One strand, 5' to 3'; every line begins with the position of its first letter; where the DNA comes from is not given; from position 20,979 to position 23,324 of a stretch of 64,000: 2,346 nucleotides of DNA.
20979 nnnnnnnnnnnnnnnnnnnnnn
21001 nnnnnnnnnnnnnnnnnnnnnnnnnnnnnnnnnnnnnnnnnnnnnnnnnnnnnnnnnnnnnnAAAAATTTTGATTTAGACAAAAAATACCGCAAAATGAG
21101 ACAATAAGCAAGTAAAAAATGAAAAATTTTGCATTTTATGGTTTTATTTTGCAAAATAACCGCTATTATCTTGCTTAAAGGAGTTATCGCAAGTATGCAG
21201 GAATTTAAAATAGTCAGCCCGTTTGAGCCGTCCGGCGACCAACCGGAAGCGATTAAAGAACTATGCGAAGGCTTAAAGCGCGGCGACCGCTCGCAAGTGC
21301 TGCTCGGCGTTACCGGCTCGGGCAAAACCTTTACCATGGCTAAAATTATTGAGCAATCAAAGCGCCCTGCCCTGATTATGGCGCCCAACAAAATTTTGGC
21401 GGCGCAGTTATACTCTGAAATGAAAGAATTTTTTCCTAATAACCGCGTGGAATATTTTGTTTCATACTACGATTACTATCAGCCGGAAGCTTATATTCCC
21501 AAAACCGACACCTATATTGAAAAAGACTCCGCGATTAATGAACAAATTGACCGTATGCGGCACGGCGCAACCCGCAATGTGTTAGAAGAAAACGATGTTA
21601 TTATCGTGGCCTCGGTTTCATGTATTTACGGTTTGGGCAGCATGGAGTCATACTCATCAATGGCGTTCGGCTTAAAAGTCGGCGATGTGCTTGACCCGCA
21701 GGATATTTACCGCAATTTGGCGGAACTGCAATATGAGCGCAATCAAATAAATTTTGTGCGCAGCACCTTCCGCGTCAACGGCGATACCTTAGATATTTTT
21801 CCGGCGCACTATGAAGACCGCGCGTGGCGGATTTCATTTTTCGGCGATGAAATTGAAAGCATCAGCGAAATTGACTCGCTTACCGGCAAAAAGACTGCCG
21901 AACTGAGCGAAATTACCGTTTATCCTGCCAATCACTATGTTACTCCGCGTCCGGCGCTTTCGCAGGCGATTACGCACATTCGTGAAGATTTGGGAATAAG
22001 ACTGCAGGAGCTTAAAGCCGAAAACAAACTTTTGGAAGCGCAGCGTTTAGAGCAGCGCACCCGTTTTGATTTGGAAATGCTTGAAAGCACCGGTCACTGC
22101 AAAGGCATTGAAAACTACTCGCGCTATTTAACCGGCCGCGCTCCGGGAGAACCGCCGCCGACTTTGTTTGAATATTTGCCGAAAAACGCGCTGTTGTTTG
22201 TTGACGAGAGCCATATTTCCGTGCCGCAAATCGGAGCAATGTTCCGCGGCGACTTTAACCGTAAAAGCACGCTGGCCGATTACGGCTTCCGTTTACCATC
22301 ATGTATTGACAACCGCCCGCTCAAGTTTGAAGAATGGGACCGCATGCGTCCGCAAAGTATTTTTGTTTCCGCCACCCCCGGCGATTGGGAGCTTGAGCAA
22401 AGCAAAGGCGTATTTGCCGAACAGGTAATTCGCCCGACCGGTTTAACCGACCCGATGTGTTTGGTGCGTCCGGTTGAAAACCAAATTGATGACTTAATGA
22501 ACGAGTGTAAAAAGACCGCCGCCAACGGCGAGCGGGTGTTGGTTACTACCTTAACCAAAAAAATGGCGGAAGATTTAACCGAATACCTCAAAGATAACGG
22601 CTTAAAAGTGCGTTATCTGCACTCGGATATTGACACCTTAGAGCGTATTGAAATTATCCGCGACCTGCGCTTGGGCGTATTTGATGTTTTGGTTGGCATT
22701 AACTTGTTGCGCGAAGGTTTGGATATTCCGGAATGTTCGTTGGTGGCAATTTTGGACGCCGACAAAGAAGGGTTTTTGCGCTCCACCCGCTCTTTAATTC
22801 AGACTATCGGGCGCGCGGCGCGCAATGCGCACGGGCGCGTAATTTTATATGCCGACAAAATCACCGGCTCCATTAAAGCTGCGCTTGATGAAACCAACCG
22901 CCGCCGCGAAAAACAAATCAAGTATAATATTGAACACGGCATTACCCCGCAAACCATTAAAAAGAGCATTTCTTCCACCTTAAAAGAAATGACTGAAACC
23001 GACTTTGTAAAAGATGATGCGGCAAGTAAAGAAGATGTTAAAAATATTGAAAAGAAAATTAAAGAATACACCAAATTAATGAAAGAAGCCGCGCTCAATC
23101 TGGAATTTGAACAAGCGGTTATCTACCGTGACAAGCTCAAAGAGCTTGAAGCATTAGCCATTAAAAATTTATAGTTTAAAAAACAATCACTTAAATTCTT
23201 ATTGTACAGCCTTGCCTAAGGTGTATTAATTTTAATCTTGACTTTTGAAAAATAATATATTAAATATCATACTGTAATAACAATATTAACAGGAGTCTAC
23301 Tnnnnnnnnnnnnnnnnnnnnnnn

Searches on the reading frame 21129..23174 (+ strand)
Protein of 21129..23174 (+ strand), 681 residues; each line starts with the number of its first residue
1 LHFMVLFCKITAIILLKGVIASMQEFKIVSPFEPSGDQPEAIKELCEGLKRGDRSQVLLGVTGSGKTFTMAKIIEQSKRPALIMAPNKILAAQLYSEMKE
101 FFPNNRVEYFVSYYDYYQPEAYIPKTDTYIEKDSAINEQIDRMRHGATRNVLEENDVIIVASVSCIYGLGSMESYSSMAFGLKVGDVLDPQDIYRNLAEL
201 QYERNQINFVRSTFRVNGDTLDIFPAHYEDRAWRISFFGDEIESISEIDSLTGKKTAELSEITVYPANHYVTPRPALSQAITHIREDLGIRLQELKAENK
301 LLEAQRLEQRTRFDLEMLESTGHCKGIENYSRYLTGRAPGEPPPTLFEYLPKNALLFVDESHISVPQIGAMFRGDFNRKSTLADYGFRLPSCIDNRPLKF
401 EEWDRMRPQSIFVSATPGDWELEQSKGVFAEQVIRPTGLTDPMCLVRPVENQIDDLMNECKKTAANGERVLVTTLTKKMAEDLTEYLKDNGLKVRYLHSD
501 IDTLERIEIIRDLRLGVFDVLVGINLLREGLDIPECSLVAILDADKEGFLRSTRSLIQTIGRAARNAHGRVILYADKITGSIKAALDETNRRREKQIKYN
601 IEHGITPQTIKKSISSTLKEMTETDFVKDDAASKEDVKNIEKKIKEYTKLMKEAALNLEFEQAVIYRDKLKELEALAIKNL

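Call 18: search_protein_families(library=pfam, proteins=[window:21129-23174:+], max_evalue=0.001)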
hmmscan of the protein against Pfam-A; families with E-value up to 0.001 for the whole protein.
window:21129-23174:+ (681 aa): 7 families
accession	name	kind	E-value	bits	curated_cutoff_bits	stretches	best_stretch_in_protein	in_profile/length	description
PF17757.6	UvrB_inter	-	2.6e-33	114.4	22.9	1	182-270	3-91/91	UvrB interaction domain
PF12344.14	UvrB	-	9.6e-23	80.2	27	1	573-614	1-42/43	Ultra-violet resistance protein B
PF00271.37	Helicase_C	-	1.8e-21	76.9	23.5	1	454-566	4-109/110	Helicase conserved C-terminal domain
PF04851.21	ResIII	-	3.8e-13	50.1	22.5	1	34-140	4-114/164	Type III restriction enzyme, res subunit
PF00270.35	DEAD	-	1.5e-08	35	26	1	37-108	3-77/167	DEAD/DEAH box helicase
PF02151.25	UVR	-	6.1e-07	29.4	21.5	1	641-675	1-35/36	UvrB/uvrC motif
PF13604.12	AAA_30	-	3.7e-05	24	27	0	36-97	4-65/191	AAA domain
